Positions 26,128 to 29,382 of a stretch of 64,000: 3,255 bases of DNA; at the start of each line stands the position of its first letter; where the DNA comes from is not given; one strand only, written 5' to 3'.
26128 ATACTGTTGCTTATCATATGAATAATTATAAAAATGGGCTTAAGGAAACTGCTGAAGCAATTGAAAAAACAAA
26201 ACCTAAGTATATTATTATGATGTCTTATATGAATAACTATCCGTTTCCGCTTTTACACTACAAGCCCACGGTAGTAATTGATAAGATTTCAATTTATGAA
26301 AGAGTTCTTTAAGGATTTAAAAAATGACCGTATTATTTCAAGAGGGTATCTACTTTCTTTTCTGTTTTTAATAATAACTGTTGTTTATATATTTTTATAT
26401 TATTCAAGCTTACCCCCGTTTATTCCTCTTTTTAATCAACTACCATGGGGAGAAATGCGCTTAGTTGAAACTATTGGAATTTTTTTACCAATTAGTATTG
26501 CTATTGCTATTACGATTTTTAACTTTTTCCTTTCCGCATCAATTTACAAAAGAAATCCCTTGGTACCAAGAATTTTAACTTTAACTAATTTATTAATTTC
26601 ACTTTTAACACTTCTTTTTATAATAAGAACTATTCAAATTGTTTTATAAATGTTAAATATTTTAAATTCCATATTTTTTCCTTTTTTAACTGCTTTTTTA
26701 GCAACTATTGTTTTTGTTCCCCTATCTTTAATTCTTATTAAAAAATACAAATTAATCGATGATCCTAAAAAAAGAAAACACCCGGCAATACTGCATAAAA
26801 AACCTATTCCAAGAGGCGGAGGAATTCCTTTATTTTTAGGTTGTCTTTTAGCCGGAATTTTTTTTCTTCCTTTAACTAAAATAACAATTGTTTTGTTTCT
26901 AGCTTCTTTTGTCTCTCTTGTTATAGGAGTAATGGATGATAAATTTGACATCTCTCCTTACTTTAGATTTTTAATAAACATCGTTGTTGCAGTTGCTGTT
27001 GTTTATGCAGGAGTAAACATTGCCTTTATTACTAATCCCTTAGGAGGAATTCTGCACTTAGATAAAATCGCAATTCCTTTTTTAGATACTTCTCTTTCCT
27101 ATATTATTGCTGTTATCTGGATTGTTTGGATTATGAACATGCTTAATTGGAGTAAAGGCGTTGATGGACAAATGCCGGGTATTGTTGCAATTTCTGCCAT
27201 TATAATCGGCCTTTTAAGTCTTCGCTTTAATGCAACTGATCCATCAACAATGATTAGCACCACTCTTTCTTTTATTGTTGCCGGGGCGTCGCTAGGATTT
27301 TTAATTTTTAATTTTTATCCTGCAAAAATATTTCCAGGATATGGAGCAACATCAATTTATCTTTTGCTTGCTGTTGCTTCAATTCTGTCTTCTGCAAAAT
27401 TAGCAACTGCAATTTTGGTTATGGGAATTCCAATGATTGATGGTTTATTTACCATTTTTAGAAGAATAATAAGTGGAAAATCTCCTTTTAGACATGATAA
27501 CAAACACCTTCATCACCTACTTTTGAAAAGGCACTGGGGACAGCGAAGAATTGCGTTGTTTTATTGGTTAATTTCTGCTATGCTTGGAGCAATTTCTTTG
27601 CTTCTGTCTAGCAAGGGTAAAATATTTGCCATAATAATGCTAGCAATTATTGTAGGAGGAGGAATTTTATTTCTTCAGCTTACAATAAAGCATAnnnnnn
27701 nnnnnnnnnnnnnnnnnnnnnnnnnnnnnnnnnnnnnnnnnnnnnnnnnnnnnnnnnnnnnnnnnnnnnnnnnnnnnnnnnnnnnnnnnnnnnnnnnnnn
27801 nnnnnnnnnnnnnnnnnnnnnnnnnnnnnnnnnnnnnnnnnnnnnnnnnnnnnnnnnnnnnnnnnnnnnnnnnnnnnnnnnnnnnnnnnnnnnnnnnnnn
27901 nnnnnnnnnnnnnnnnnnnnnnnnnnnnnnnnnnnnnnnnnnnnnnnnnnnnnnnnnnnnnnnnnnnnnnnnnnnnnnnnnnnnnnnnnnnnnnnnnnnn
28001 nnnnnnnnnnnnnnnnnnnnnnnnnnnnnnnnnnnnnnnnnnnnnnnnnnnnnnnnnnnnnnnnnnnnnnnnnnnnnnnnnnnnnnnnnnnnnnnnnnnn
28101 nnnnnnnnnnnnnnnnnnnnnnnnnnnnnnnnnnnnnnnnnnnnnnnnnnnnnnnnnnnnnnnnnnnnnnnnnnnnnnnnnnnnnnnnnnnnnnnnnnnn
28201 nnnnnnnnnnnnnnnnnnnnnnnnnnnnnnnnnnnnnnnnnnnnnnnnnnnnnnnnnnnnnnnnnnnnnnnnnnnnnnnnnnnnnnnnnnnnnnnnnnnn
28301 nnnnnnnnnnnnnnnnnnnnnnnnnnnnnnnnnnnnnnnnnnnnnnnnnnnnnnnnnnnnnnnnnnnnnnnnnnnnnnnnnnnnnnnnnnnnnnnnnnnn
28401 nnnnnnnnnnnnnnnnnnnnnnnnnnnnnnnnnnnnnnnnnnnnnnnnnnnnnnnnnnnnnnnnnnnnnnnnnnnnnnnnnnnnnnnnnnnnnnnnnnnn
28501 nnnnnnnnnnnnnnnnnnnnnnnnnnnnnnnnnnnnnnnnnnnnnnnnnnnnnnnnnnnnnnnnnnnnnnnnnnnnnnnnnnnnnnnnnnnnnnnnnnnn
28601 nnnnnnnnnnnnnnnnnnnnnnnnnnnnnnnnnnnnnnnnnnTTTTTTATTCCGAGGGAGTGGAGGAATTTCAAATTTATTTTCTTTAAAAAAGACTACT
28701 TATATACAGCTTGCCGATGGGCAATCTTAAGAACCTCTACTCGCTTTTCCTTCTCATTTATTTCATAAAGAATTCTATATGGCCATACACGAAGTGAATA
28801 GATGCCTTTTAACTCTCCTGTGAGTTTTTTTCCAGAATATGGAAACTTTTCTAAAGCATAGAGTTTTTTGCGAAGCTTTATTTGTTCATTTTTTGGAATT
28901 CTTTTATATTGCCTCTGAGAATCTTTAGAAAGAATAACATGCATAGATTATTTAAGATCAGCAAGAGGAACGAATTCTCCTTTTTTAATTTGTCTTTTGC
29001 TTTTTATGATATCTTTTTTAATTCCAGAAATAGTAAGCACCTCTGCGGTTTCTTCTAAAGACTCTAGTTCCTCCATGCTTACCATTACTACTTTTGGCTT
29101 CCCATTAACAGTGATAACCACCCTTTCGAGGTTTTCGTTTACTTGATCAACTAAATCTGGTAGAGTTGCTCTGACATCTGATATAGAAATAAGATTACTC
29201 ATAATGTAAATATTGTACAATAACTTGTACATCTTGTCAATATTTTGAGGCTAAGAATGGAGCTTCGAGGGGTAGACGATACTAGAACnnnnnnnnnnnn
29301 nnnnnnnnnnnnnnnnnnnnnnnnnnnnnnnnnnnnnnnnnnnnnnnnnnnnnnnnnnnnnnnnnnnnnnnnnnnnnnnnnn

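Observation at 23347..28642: Polyprenyl-phosphate-sugar machinery plus five giant GT-C-fold membrane proteins: a candidate cell-surface glycosylation system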

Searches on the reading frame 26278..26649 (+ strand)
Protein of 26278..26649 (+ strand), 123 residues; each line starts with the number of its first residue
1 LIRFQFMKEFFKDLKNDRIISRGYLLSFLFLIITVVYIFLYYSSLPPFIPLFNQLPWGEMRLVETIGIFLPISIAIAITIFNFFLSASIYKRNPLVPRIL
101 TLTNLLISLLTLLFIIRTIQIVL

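Call 4: search_protein_families(library=pfam, proteins=[window:26278-26649:+], max_evalue=0.01)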
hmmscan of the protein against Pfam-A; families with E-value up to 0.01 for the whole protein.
window:26278-26649:+ (123 aa): 0 families

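Call 6: search_protein_families(library=ncbifam, proteins=[window:26278-26649:+], max_evalue=0.01)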
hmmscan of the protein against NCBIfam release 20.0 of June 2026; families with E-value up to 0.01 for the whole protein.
window:26278-26649:+ (123 aa): 0 families

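Call 24: search_protein_families(library=pfam, proteins=[window:26278-26649:+], max_evalue=10)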
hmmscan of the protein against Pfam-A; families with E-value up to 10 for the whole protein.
window:26278-26649:+ (123 aa): 0 families
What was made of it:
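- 26296..26649 (+): 117-aa protein with three TM segments and an invariant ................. loop, belonging to no known family. It is a candidate flippase or accessory subunit. No Pfam or NCBIfam hit (calls 4, 6, 24).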

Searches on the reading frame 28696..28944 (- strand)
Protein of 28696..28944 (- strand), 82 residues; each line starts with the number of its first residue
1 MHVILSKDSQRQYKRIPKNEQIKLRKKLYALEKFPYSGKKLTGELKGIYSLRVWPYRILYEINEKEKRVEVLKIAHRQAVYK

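Call 9: search_protein_families(library=pfam, proteins=[window:28696-28944:-], max_evalue=0.001)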
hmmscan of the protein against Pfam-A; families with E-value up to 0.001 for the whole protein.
window:28696-28944:- (82 aa): 2 families
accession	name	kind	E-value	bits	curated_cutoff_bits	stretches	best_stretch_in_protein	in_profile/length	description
PF05016.21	ParE_toxin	-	4.7e-11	43.6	23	1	3-80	1-88/89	ParE toxin of type II toxin-antitoxin system, parDE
PF15781.12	ParE-like_toxin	-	1.3e-06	28.7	28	1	6-82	4-84/87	ParE-like toxin of type II bacterial toxin-antitoxin system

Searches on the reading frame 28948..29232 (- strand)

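Call 9: search_protein_families(library=pfam, proteins=[window:28948-29232:-], max_evalue=0.001)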
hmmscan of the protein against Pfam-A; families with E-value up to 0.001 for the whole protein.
window:28948-29232:- (94 aa): 1 family
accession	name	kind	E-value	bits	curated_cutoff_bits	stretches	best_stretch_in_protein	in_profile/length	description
PF02604.26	PhdYeFM_antitox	-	7e-17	61.4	29.8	1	15-83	4-72/74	Antitoxin Phd_YefM, type II toxin-antitoxin system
